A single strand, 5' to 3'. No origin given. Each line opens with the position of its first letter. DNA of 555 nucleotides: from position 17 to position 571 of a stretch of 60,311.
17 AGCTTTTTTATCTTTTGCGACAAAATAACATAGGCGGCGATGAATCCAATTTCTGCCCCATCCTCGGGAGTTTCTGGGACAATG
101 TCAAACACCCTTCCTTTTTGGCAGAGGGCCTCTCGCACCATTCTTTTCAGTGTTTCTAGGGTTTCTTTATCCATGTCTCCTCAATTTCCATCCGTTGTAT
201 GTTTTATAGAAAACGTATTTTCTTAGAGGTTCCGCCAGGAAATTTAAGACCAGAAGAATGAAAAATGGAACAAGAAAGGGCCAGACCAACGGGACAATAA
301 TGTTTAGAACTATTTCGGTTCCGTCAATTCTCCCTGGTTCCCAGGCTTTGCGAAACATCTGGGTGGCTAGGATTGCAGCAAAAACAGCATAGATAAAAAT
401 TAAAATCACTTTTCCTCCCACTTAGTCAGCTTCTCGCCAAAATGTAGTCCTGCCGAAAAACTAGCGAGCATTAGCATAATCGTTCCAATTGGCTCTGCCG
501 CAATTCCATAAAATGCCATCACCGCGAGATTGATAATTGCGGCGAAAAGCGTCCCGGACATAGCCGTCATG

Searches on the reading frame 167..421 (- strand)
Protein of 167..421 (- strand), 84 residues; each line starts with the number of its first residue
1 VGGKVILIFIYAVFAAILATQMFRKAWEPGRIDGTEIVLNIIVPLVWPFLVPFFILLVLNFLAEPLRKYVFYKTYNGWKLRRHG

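Call 108: search_protein_families(library=pfam, alignment_id=A5, max_evalue=0.0001)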
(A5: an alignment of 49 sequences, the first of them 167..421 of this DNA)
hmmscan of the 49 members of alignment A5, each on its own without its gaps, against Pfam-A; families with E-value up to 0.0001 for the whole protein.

A. member 1, window:167-421:- (84 aa): 0 families

B. families by the number of members that match (of 49 scanned): 9 families
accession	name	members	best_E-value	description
PF08875.16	DUF1833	1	4.2e-11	Domain of unknown function (DUF1833)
PF19263.5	DUF5906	1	4.7e-10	Family of unknown function (DUF5906)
PF00877.26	NLPC_P60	1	1.2e-09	NlpC/P60 family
PF03819.22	MazG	1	1.9e-09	MazG nucleotide pyrophosphohydrolase domain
PF23812.1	Phage_TAC_18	1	3.2e-08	Phage tail assembly chaperone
PF05135.19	Phage_connect_1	1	1.3e-07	Phage gp6-like head-tail connector protein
PF05119.17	Terminase_4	1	1.8e-07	Phage terminase, small subunit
PF22237.3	SO2946-like_C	1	1.7e-06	SO2946-like, C-terminal domain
PF13392.12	HNH_3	1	7.9e-06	HNH endonuclease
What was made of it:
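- Closest known: Phage P22 immI region. Different: The phage shows no lysogeny genes (call 108).
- Checked: 'No integrase or classic repressor' holds at Pfam E<=1e-4 for 49 further ORFs (call 108).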
